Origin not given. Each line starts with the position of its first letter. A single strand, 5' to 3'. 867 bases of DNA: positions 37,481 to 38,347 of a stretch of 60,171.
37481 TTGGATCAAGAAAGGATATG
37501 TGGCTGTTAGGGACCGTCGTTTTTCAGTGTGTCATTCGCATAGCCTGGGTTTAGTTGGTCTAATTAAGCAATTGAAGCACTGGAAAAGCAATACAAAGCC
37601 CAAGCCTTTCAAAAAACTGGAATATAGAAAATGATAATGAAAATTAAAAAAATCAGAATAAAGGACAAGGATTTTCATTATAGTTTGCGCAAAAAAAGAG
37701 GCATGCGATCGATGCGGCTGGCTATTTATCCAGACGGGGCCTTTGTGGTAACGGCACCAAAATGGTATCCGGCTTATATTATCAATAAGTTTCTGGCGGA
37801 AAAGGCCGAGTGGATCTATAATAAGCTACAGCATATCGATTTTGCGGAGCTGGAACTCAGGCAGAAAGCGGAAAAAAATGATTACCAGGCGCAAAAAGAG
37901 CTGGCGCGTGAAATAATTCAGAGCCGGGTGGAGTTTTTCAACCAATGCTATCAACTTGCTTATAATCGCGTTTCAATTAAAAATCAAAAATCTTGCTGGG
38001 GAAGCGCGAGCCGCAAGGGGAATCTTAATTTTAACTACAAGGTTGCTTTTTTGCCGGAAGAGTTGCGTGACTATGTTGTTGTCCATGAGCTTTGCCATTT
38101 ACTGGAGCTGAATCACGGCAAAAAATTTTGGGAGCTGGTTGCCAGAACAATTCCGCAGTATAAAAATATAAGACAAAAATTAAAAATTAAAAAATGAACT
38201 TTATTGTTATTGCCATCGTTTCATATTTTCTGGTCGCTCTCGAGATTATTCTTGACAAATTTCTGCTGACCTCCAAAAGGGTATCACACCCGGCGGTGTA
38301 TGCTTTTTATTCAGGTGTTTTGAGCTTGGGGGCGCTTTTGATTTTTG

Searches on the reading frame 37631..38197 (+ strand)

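Call 87: search_protein_families(library=pfam, proteins=[window:37631-38197:+], max_evalue=0.00001)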
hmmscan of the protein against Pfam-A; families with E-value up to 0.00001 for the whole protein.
window:37631-38197:+ (188 aa): 1 family
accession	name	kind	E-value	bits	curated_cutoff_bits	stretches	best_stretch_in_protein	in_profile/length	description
PF01863.23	YgjP-like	-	6.4e-45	154.1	26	2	78-185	98-205/207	YgjP-like, metallopeptidase domain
